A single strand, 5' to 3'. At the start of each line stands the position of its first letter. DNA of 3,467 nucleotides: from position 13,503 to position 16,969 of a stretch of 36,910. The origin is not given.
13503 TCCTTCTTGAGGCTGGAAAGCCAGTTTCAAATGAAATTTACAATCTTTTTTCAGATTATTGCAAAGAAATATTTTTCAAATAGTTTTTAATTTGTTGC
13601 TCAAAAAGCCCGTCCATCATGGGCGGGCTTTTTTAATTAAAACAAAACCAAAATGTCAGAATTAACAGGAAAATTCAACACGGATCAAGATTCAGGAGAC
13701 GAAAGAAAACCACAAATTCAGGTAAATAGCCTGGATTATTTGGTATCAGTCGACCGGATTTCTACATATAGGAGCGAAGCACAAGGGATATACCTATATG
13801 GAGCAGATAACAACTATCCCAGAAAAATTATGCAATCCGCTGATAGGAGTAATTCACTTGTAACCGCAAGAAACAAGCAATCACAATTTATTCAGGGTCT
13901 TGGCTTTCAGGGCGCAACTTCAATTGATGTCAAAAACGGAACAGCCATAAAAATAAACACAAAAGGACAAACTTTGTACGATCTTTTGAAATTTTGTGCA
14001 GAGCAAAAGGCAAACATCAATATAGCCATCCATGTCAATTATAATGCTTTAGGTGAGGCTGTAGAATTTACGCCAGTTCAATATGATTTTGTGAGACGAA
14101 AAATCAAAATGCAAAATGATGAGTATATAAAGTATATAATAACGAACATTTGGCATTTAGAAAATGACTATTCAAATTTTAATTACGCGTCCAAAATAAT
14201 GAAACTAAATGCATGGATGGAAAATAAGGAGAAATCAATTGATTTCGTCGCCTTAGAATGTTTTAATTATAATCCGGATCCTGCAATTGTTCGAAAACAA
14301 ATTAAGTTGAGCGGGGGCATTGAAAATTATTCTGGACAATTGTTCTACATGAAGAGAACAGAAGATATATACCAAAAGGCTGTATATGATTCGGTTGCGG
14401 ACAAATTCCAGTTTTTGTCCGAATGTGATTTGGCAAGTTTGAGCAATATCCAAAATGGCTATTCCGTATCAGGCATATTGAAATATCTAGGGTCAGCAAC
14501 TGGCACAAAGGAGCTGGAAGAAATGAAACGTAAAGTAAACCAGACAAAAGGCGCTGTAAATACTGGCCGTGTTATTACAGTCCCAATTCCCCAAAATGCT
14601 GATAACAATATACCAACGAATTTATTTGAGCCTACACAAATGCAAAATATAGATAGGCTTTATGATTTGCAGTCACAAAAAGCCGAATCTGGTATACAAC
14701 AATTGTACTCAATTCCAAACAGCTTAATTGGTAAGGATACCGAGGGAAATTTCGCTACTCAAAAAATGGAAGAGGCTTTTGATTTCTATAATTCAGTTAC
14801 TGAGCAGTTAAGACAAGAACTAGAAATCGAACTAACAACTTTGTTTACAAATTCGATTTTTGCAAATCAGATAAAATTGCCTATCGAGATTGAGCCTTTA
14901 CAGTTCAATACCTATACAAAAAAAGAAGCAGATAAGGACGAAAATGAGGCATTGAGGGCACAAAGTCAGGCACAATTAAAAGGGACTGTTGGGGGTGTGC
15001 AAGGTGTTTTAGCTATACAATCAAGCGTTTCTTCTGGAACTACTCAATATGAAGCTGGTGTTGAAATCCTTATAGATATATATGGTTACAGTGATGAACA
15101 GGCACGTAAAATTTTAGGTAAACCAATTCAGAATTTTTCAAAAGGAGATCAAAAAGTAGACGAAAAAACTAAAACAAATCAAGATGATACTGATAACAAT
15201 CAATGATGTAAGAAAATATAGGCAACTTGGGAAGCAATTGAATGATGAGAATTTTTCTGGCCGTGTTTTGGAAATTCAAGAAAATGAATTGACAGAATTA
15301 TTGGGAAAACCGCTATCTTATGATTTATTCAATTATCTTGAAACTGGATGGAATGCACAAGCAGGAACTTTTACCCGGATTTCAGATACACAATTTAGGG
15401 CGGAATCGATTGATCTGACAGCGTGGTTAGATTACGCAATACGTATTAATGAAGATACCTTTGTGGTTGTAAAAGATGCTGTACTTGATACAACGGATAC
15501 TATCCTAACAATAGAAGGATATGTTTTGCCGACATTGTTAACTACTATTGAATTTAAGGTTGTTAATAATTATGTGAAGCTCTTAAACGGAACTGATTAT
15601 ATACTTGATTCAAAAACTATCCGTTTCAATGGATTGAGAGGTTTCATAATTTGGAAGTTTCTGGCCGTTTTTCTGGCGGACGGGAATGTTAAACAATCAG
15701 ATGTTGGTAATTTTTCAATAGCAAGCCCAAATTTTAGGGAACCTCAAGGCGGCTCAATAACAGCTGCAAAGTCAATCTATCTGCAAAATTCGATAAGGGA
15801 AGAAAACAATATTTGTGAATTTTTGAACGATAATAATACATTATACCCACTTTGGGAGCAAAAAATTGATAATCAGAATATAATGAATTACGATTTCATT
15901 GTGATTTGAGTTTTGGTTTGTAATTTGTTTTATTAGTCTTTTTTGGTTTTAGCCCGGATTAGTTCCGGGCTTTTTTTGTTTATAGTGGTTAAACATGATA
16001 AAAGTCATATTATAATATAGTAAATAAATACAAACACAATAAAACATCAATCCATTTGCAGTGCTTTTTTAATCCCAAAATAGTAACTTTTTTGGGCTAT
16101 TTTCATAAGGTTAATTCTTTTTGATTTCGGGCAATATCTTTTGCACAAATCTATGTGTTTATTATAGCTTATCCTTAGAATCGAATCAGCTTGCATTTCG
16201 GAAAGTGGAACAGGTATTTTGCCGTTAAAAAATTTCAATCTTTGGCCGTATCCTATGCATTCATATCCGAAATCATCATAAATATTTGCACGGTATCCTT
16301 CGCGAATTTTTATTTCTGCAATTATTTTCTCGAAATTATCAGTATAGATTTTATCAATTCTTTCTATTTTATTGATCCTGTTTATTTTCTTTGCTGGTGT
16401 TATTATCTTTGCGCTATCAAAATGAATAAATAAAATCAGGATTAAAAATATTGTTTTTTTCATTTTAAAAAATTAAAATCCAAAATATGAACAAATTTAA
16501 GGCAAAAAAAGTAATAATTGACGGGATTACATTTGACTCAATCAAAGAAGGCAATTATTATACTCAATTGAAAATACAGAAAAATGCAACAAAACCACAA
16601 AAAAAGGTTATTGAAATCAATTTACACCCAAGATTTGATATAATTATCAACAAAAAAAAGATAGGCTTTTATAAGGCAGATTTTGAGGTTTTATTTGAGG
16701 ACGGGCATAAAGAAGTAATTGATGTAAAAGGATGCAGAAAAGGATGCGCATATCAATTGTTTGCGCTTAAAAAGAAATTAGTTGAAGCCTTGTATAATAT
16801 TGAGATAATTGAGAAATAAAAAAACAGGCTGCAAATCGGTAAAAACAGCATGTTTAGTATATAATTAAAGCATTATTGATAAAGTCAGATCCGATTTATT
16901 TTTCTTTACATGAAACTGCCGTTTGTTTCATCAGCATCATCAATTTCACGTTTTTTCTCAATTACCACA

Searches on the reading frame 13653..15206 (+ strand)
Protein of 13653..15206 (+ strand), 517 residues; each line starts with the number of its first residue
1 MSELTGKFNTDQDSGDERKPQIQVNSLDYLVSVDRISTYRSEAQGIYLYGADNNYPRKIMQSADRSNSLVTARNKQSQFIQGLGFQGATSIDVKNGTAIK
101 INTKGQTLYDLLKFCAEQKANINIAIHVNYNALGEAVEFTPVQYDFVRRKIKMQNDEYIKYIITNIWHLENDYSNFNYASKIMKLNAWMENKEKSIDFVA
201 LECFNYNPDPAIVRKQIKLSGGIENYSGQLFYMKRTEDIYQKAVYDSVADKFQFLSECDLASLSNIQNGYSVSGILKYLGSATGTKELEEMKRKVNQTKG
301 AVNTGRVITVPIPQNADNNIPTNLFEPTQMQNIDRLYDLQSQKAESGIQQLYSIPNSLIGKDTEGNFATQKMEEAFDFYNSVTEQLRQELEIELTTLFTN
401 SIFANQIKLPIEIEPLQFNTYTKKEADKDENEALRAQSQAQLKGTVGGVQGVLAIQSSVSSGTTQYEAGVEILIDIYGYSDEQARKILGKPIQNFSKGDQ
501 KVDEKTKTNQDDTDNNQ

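Call 9: search_protein_families(library=phrogs, proteins=[window:13653-15206:+], max_evalue=0.001)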
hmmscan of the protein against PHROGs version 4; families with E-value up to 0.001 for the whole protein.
window:13653-15206:+ (517 aa): 1 family
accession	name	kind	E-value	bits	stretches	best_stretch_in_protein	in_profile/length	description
phrog_11226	-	head and packaging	5.5e-39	135.3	1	35-424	13-385/388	portal protein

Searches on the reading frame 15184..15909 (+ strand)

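Call 9: search_protein_families(library=phrogs, proteins=[window:15184-15909:+], max_evalue=0.001)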
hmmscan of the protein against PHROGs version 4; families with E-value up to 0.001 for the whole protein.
window:15184-15909:+ (241 aa): 0 families

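Call 39: search_protein_families(library=pfam, proteins=[window:15184-15909:+], max_evalue=0.01)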
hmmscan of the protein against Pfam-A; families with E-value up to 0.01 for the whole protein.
window:15184-15909:+ (241 aa): 1 family
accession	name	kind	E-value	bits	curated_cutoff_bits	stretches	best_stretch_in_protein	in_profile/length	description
PF20459.4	DUF6712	-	6.9e-05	23.2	25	1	127-228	14-115/121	Family of unknown function (DUF6712)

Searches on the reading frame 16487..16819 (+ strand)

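Call 9: search_protein_families(library=phrogs, proteins=[window:16487-16819:+], max_evalue=0.001)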
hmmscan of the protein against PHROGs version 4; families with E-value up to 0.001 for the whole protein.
window:16487-16819:+ (110 aa): 2 families
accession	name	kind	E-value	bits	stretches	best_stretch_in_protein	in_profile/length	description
phrog_190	-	DNA, RNA and nucleotide metabolism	2.2e-28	100.5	1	1-109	175-280/338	Holliday junction resolvase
phrog_31719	-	unknown function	4e-06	27.7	1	1-66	1-64/65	-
